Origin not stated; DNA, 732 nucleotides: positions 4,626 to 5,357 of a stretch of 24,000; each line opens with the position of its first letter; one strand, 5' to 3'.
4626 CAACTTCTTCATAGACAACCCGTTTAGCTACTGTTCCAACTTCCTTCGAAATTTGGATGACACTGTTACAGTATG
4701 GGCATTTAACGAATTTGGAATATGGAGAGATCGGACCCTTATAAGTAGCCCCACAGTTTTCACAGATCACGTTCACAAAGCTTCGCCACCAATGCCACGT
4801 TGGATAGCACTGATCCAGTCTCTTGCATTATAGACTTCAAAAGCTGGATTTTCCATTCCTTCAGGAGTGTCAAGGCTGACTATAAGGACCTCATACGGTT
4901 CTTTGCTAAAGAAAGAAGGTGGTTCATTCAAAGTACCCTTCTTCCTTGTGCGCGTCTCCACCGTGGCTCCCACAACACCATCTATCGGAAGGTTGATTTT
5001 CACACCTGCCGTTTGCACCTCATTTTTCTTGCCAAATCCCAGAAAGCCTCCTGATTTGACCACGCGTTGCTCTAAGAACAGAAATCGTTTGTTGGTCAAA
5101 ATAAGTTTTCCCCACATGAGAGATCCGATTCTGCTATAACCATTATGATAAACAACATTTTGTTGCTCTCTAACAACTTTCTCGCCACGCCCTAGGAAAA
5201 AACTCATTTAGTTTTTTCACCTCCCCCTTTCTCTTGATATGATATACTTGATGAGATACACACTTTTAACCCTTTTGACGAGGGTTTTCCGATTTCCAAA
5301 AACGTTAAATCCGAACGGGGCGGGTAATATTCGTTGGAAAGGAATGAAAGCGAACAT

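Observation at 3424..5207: Uncharacterised three-gene cassette: PH/GRAM-like protein, zinc-ribbon protein and helical-domain transglutaminase-like protease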

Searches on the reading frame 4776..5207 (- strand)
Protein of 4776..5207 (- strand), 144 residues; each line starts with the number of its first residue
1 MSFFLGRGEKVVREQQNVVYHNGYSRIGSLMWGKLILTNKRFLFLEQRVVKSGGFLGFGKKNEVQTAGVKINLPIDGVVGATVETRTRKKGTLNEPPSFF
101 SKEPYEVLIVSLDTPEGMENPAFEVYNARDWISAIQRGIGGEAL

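Call 3: search_protein_families(library=pfam, proteins=[window:4776-5207:-], max_evalue=1)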
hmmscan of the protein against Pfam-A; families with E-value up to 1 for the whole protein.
window:4776-5207:- (144 aa): 1 family
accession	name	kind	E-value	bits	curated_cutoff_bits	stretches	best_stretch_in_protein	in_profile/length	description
PF11605.14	Vps36_ESCRT-II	-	0.0011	19.6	24.1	1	5-51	10-56/92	Vacuolar protein sorting protein 36 Vps36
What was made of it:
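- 4773..5207 (-): g1: 144-aa stand-alone PH-fold protein (prokaryotic GRAM/GLUE-like type). It is the most conserved member of the cassette. Pfam Vps36_ESCRT-II E 1.1e-3, below the gathering threshold (call 3).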

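Call 4: search_protein_families(library=ncbifam, proteins=[window:4776-5207:-], max_evalue=1)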
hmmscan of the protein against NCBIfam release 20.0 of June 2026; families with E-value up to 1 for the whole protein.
window:4776-5207:- (144 aa): 0 families

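Call 7: find_homologous_proteins(query=window:4776-5207:-)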
Query window:4776-5207:- (144 aa): 65 proteins with E <= 0.001 among 74 candidates.
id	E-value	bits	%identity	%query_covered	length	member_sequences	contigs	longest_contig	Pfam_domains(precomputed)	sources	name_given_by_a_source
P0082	5.4e-90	316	100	100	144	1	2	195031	-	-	-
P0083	2.2e-76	272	84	100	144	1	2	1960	-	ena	-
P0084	2.4e-76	272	84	100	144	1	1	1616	-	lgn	-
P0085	7.4e-76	271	85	100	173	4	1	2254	-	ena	-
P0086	2.3e-75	269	83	100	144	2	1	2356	-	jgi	-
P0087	3.2e-75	268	85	100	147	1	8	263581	-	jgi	jgi:hypothetical protein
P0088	3.3e-75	268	81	100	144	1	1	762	-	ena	-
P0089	5.6e-75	268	82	100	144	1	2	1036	-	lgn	-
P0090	4.0e-74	265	81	100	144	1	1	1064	-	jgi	-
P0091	4.1e-74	265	83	100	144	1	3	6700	-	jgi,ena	-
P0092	4.8e-74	265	83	100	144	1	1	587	-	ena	-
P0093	1.0e-73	264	82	100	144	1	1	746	-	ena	-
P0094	1.1e-73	263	81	100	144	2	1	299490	-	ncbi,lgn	-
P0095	4.3e-73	262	80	100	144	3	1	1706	PF11605.15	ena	-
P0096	1.0e-72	260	80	100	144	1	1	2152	-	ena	-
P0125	6.9e-54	199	64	99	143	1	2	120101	-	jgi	-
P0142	6.5e-46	173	58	99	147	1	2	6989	-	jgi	-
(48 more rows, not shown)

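Call 12: find_related_loci(query=A1, collection=genome_contigs, flank=6000)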
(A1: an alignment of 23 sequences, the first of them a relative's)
Query A1 (144 aa) in genome_contigs; peptide patterns used: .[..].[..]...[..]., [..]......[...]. (x = any residue, [..] = any of these).
83 stretches matched a pattern; 10 encode a relative of the query (tblastn E <= 1e-3); 10 distinct loci.
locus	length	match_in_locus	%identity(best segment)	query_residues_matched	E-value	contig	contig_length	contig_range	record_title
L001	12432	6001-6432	81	1-144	1e-79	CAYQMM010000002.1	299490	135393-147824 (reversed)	MAG TPA_asm: uncultured Candidatus Bathyarchaeia archaeon isolate binchicken_co178_122 genome assembly, contig: NODE_52_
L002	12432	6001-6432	76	1-144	4e-75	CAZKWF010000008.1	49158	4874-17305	MAG TPA_asm: uncultured Candidatus Bathyarchaeia archaeon isolate binchicken_co294_181 genome assembly, contig: NODE_109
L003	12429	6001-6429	59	2-144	3e-59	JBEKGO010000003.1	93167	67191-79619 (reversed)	MAG: Candidatus Bathyarchaeia archaeon isolate SPRUCE 255 SPRUCE_255_3, whole genome shotgun sequence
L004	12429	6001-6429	60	2-144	2e-58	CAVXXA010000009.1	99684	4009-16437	MAG: Candidatus Bathyarchaeota archaeon isolate MFD03726.bin.2.70 genome assembly, contig: contig_33444, whole genome sh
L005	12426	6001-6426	66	2-144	1e-58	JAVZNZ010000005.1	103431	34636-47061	MAG: Candidatus Bathyarchaeia archaeon isolate DRTY-6_201912_bins_75 DRTY-6_201912_bins_75_scaffold_5, whole genome shot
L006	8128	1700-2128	59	2-144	6e-57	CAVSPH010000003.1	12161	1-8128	MAG: Candidatus Bathyarchaeota archaeon isolate MFD01476.bin.2.84 genome assembly, contig: contig_136129, whole genome s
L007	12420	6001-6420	59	3-144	2e-55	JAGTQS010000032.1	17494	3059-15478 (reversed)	MAG: Candidatus Bathyarchaeota archaeon isolate QZM_B1_bin_12_1 QZM_B1_bin_12_1_scaffold_3289_curated, whole genome shot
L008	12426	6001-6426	58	1-144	6e-53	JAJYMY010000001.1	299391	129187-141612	MAG: archaeon isolate DBS2-4.bin21 NODE_30_length_299391_cov_3.94318, whole genome shotgun sequence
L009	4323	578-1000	56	1-144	3e-50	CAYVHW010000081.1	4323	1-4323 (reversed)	MAG TPA_asm: uncultured Nitrososphaeria archaeon isolate binchicken_co6_540 genome assembly, contig: NODE_28048_length_4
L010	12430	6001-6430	47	2-144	2e-32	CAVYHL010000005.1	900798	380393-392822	MAG: Candidatus Bathyarchaeota archaeon isolate MFD03726.bin.1.104 genome assembly, contig: contig_19715, whole genome s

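Call 17: predict_structure(alignment_id=A1)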
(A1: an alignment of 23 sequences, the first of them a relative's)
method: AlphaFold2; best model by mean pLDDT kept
length: 144 residues; sequences in the alignment: 23
mean_pLDDT: 88.3   pTM: 0.81
mean pLDDT of the five models: 88.3, 87.8, 85.8, 84.4, 84.2
residues with pLDDT >= 90: 92; 70-90: 39; 50-70: 11; < 50: 2
segments of 3 or more residues with pLDDT < 50: none
pLDDT, mean of each block of 10 residues (from residue 1): 79 95 86 95 93 69 89 94 94 86 94 94 95 90 48
secondary structure, 60 per line:
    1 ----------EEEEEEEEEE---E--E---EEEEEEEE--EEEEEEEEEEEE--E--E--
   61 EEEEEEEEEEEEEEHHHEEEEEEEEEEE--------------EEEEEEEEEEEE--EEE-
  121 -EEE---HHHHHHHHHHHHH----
elements in order: E11-20 E31-38 E41-52 E61-74 E78-88 E103-114 E117-119 E122-124 H128-140
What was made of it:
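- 4773..5207 (-): AF2 pLDDT 88.3, pTM 0.81, seven or eight strands plus a C-terminal helix (call 17).
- On PH-like superfamily (prokaryotic PHb / GRAM / GLUE branch), for g1: AF2 model with pLDDT 88 and pTM 0.81 (call 17).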

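Call 18: search_protein_representatives(alignment_id=A1)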
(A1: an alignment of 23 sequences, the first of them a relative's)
Query: 23 sequences, 145 profile positions. Proteins with E-value up to 0.001 (for the whole library): 27; up to 1e-10: 16; up to 1e-30: 5. The best 27 are listed.
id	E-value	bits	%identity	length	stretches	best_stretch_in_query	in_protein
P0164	8.7e-72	255.9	-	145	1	1-145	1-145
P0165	3.2e-53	195.7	-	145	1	3-137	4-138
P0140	2.7e-44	166.8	-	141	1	1-98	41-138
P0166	1.8e-39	151.2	-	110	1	32-139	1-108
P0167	2.1e-38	147.7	-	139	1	8-141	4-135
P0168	1.2e-25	106.3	-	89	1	59-145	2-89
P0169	2.0e-24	102.3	-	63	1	83-145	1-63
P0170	1.1e-22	96.6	-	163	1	7-139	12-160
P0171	2.2e-21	92.5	-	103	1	38-140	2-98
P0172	8.6e-21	90.6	-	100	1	19-118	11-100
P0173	6.3e-20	87.8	-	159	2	4-94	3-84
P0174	2.5e-19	85.8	-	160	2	9-90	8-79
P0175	4.3e-15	72.1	-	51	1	96-145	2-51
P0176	1.9e-14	70.0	-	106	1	72-145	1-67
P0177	2.7e-14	69.5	-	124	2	9-52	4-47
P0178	4.9e-13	65.4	-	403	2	9-93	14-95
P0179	1.5e-10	57.4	-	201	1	9-139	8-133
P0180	2.0e-10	56.9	-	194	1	6-137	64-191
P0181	4.0e-10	56.0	-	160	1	19-140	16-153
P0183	1.3e-08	51.1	-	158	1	16-140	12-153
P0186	1.5e-06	44.4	-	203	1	10-137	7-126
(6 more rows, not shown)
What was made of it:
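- Closest known: Prokaryotic PH-like. Different: It forms a small separate family of 27 representatives (call 18), with its own basic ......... strand and GGE-φ-φ tail.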

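Call 22: fold_search(model_id=the predicted structure, library=pdb)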
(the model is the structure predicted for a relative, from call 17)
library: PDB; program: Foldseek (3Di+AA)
matches with E <= 10: 607; with E <= 0.001: 2
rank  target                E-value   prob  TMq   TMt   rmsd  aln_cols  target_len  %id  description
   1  2cay_B                7.3e-04  1.00  0.52  0.56   7.3       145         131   15  Vps36 N-terminal PH domain (released 2006-04-07)
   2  4tyz_A                8.5e-04  1.00  0.45  0.58   8.2       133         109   11  Crystal structure of the C-terminal domain of an unknown protein from Leishmania infantum (released 2014-08-06)
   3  2cay_A                1.2e-03  1.00  0.52  0.56   6.7       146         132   16  Vps36 N-terminal PH domain (released 2006-04-07)
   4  1lw3                  1.2e-03  1.00  0.52  0.16   7.9       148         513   14  Crystal Structure of Myotubularin-related protein 2 complexed with phosphate (released 2003-10-07)
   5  3odo_A                1.8e-03  1.00  0.46  0.19  10.9       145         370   11  Crystal Structure of the DH/PH Domains of p115-RhoGEF (released 2011-01-05)
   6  1btk_A                2.0e-03  1.00  0.47  0.43   6.9       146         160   14  PH DOMAIN AND BTK MOTIF FROM BRUTON'S TYROSINE KINASE MUTANT R28C (released 1997-09-17)
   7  2z0q                  2.0e-03  1.00  0.43  0.22   6.7       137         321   11  Crystal structure of DH-PH domain of RhoGEF3(Xpln) (released 2008-05-13)
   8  8qqf_A                2.1e-03  1.00  0.40  0.46   8.3       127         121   14  TBC1D23 PH domain complexed with STX16 TLY motif (released 2024-04-10)
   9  1zc3_B                2.4e-03  1.00  0.43  0.55   8.2       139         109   13  Crystal structure of the Ral-binding domain of Exo84 in complex with the active RalA (released 2005-06-14)
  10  1zc4_B                2.4e-03  1.00  0.43  0.53   8.2       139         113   14  Crystal structure of the Ral-binding domain of Exo84 in complex with the active RalA (released 2005-06-14)
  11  1zvr                  2.6e-03  1.00  0.49  0.15   8.2       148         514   15  Crystal Structure of MTMR2 in complex with phosphatidylinositol 3,5-bisphosphate (released 2006-01-31)
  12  3p6a_A                2.7e-03  1.00  0.47  0.21  10.8       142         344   11  Crystal Structure of the DH/PH domains of p115-RhoGEF (R399E mutant) (released 2011-01-05)
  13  1kzg_A                2.7e-03  1.00  0.53  0.25   6.8       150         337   14  DbsCdc42(Y889F) (released 2002-03-20)
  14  1unr                  2.7e-03  1.00  0.46  0.56   8.1       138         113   13  Crystal structure of the PH domain of PKB alpha in complex with a sulfate molecule (released 2004-09-16)
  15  6tt2_B                2.8e-03  1.00  0.45  0.41   8.1       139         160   14  The PH domain of Bruton's tyrosine kinase mutant R28C (released 2020-11-25)
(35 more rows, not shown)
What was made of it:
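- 4773..5207 (-): Foldseek PDB top hit is 2cay, the Vps36 PH domain (E 7e-4, TM 0.52), followed by MTMR2 PH-GRAM and many other PH domains (call 22).
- On PH-like superfamily (prokaryotic PHb / GRAM / GLUE branch), for g1: The Foldseek PDB list is dominated by PH domains at probability 1.00 and TM of about 0.45-0.54 (call 22).
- On Ubiquitin-like / Pup-like protein modifiers: g1 has a PH fold (calls 17, 22).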

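Call 25: search_protein_families(library=pfam, proteins=[L003:6523-7497:+, P0178, P0179, P0180, P0186, P0170, P0173, P0181, L003:5247-5771:-], max_evalue=0.1)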
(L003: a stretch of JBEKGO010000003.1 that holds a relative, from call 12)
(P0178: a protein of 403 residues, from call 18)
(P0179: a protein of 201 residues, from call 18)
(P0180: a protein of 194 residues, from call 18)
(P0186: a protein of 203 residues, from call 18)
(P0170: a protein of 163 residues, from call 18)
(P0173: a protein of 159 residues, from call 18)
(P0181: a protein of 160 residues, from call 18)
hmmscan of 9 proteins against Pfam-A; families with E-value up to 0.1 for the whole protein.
L003:6523-7497:+ (325 aa): 3 families
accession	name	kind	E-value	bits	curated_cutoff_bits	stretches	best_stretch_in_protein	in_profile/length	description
PF06745.19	ATPase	-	3.9e-11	43.2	26.6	2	132-250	99-214/231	KaiC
PF24336.1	DUF7504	-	7.6e-07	30.2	27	1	126-221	80-177/179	Family of unknown function (DUF7504)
PF23442.1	DUF7125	-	0.054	13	29.1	0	157-193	97-132/207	Family of unknown function (DUF7125)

P0178 (403 aa): 3 families
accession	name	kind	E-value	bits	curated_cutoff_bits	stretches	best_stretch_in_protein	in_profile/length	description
PF06745.19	ATPase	-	1.1e-05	25.3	26.6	1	183-395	2-216/231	KaiC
PF24336.1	DUF7504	-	5.8e-05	24.1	27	1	202-368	3-179/179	Family of unknown function (DUF7504)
PF11605.14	Vps36_ESCRT-II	-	0.044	14.4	24.1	0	13-57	12-56/92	Vacuolar protein sorting protein 36 Vps36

P0179 (201 aa): 10 families
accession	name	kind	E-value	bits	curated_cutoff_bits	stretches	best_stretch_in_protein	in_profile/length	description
PF13240.11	Zn_Ribbon_1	-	1.5e-06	28.2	25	1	175-196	1-22/23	zinc-ribbon domain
PF12773.13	DZR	-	5.3e-05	23.7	27.3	1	173-194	12-45/45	Double zinc ribbon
PF24460.1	DUF7575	-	0.00034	20.4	28.5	1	176-196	6-26/28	Domain of unknown function (DUF7575)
PF13248.11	Zn_ribbon_3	-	0.00087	19.1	27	1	176-196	5-25/26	zinc-ribbon domain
PF24463.1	DUF7577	-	0.0027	17.7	28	1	176-196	5-25/27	Domain of unknown function (DUF7577)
PF14803.11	Zn_ribbon_Nudix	-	0.0029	17.9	25.6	1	174-186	1-13/34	Nudix N-terminal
PF17032.10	Zn_ribbon_15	-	0.0043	18.3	28.9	1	170-194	49-73/73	zinc-ribbon family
PF10571.15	UPF0547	-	0.012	16.1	29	1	174-194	1-21/26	Uncharacterised protein family UPF0547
PF18912.6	DZR_2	-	0.038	14.3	27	1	170-196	18-45/56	Double zinc ribbon domain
PF08792.16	A2L_zn_ribbon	-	0.079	13.1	22.9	0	175-198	5-32/33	A2L zinc ribbon domain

P0180 (194 aa): 1 family
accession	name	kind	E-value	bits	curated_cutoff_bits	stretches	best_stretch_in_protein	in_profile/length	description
PF11605.14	Vps36_ESCRT-II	-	0.005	17.4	24.1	1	68-117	14-63/92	Vacuolar protein sorting protein 36 Vps36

P0186 (203 aa): 11 families
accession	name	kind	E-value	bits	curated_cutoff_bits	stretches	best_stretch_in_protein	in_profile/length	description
PF13240.11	Zn_Ribbon_1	-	6.5e-07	29.4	25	1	177-198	1-22/23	zinc-ribbon domain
PF12773.13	DZR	-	5.6e-05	23.7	27.3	1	176-197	13-32/45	Double zinc ribbon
PF24463.1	DUF7577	-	0.00043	20.3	28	1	178-198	5-25/27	Domain of unknown function (DUF7577)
PF24460.1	DUF7575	-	0.00047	19.9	28.5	1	177-198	5-26/28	Domain of unknown function (DUF7575)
PF13248.11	Zn_ribbon_3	-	0.00099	18.9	27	0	174-185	15-26/26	zinc-ribbon domain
PF17032.10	Zn_ribbon_15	-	0.0011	20.2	28.9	1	131-196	42-73/73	zinc-ribbon family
PF14803.11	Zn_ribbon_Nudix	-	0.0014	18.9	25.6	0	176-187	1-12/34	Nudix N-terminal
PF18912.6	DZR_2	-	0.002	18.4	27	1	173-201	19-48/56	Double zinc ribbon domain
PF10571.15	UPF0547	-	0.018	15.6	29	1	176-196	1-21/26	Uncharacterised protein family UPF0547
PF18256.6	HscB_4_cys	-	0.03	14.6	26.2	0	192-198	3-9/27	Co-chaperone HscB tetracysteine metal binding motif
PF14149.11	YhfH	-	0.032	14.5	27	0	176-186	14-24/37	YhfH-like protein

P0170 (163 aa): 1 family
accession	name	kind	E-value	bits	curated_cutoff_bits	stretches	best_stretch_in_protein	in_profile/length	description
PF02893.26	GRAM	-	0.016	15.5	23.6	1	9-60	7-52/112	GRAM domain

P0173 (159 aa): 1 family
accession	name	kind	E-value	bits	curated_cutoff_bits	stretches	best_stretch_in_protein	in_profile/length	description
PF11605.14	Vps36_ESCRT-II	-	0.02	15.5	24.1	1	5-55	10-60/92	Vacuolar protein sorting protein 36 Vps36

P0181 (160 aa): 0 families

L003:5247-5771:- (175 aa): 0 families

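Call 30: search_protein_families(library=padloc, proteins=[window:4776-5207:-, L003:6523-7497:+, P0178], max_evalue=0.1)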
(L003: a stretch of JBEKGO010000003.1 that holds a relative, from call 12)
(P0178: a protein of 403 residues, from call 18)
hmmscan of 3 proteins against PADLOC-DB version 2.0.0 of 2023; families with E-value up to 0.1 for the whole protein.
window:4776-5207:- (144 aa): 0 families

L003:6523-7497:+ (325 aa): 0 families

P0178 (403 aa): 0 families
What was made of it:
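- On Known anti-phage defence systems (PADLOC-DB): There are no significant matches for g1, g2, g3, the long g2 or the P0178 fusion (call 30).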

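Call 37: search_solved_structures(query=A1, max_evalue=10, show_alignments=2)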
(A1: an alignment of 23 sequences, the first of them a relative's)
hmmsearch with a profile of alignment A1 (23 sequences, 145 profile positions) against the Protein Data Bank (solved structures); distinct sequences matched with E-value up to 10: 6.
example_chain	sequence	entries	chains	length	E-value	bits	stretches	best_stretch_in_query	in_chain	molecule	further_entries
4wum_A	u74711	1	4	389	0.27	14.3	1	40-129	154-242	Chalcone synthase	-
2cay_A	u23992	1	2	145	0.31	14.1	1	6-50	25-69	VACUOLAR PROTEIN SORTING PROTEIN 36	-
8osy_A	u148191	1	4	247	0.63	13.1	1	69-131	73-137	Dihydrolipoyllysine-residue acetyltransferase component of pyruvate dehydrogenase complex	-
4n72_A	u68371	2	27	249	0.64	13.1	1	69-131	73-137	Pyruvate dehydrogenase (Dihydrolipoyltransacetylase component) | Dihydrolipoyllysine-residue acetyltransferase component of pyruvate dehydrogenase complex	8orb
9nzc_A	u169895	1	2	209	1.3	12.1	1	65-105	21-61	Endonuclease III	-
9nzd_A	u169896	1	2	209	1.3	12.1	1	65-105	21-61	Endonuclease III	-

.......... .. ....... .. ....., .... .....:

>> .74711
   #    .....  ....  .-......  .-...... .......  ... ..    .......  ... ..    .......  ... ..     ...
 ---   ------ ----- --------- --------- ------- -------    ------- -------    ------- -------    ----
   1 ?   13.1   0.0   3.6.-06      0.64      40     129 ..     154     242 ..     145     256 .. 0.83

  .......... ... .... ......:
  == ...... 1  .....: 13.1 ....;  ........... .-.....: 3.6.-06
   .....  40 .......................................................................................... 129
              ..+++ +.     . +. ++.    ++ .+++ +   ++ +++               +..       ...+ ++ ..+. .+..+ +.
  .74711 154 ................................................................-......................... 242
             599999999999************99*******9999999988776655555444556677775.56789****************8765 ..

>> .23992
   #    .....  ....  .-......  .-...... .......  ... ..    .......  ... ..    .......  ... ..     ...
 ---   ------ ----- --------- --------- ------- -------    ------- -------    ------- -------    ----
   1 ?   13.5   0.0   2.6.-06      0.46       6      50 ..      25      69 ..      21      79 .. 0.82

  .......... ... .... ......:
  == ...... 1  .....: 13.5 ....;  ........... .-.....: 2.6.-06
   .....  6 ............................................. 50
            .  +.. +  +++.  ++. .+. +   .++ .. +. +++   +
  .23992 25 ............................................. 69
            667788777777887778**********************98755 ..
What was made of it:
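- All GLUE scores are below the gathering threshold, and the PDB sequence E-value is 0.31 (call 37).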

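Call 39: find_encoding_contigs(protein=P0178, flank=6000, max_places=4)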
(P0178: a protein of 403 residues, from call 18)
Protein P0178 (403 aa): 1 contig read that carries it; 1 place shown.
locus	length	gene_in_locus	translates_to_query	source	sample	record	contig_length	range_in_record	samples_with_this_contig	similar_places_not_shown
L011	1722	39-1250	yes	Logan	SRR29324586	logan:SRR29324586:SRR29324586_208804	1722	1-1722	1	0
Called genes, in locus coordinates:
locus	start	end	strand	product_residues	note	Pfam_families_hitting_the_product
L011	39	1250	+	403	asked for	PF06745:ATPase (faint)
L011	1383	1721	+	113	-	?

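Call 40: list_cluster_members(proteins=[P0178, P0179, P0186, P0170, P0173, P0181, P0183, P0165, P0167, P0180])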
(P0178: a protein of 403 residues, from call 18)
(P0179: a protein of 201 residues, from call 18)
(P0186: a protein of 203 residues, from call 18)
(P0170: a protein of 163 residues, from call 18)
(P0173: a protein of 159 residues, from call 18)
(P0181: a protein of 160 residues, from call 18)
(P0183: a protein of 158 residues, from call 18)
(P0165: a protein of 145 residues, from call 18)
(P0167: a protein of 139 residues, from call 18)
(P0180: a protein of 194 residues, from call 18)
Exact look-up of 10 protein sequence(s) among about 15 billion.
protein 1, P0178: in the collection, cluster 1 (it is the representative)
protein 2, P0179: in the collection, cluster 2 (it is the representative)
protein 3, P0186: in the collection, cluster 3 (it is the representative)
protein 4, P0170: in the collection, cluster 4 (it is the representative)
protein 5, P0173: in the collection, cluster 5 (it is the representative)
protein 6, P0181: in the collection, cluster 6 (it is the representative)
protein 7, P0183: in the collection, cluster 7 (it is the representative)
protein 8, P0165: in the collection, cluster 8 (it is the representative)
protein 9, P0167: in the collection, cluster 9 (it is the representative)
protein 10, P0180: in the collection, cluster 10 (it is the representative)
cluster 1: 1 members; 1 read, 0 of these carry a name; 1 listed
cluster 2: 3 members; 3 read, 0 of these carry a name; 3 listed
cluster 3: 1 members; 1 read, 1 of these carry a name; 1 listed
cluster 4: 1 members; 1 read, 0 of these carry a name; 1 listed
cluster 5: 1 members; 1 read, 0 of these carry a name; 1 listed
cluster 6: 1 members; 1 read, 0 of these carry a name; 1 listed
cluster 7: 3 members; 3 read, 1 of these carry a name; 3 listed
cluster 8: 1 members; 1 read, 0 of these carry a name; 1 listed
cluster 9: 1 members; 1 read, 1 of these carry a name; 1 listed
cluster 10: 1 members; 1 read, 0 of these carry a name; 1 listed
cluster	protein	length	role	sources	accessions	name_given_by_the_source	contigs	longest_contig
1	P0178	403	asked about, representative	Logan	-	-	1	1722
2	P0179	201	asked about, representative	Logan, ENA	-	-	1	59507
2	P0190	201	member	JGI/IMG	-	-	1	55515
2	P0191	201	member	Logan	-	-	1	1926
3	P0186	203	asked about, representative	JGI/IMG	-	hypothetical protein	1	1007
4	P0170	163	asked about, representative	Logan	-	-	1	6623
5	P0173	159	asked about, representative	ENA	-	-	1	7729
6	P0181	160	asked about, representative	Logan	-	-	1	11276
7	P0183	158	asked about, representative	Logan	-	-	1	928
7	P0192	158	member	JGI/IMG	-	hypothetical protein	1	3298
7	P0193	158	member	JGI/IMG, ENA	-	-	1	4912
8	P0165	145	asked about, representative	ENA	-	-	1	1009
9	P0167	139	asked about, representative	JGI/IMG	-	hypothetical protein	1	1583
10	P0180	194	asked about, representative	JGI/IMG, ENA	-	-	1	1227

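Call 41: find_encoding_contigs(protein=P0179, flank=7000, max_places=2)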
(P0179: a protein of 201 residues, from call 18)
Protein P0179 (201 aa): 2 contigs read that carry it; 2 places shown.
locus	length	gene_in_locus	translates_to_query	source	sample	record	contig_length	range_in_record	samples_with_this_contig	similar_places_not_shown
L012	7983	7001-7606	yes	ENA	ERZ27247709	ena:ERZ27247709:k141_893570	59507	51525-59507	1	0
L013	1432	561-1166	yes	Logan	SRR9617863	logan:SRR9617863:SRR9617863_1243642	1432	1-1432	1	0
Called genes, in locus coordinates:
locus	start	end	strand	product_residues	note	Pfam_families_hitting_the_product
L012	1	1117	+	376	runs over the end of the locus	PF13167:GTP-bdg_N, PF16360:GTP-bdg_M, PF00009:GTP_EFTU (faint), PF01926:MMR_HSR1, PF02421:FeoB_N (weak)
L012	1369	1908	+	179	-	PF03551:PadR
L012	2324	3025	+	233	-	PF00005:ABC_tran, PF02463:SMC_N (weak), PF13304:AAA_21 (faint)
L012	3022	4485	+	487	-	-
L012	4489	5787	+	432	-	PF12704:MacB_PCD, PF02687:FtsX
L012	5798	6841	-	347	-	PF14520:HHH_5, PF00154:RecA_N, PF13481:AAA_25 (weak), PF06745:ATPase, PF08423:Rad51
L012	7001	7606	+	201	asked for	PF13240:Zn_Ribbon_1 (weak)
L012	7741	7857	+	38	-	-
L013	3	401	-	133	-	?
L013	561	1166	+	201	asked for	PF13240:Zn_Ribbon_1 (weak)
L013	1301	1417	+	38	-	-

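Call 42: find_encoding_contigs(protein=P0181, flank=7000, max_places=2)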
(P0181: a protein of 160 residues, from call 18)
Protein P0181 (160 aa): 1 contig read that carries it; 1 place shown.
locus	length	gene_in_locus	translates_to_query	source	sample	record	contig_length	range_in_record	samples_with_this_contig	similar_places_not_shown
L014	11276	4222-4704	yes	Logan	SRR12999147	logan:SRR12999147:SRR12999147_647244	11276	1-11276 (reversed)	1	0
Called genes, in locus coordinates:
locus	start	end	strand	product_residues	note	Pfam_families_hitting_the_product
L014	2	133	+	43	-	?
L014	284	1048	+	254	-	-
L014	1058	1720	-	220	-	PF06745:ATPase, PF23442:DUF7125 (weak), PF23365:DUF7090 (weak), PF24336:DUF7504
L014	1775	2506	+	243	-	PF06745:ATPase, PF23442:DUF7125 (faint)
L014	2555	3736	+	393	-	PF01978:TrmB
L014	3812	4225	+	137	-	-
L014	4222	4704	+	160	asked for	-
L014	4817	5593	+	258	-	PF06745:ATPase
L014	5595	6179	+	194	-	-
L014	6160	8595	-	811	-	PF09134:Invasin_D3 (faint), PF02369:Big_1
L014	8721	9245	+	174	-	-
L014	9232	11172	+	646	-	-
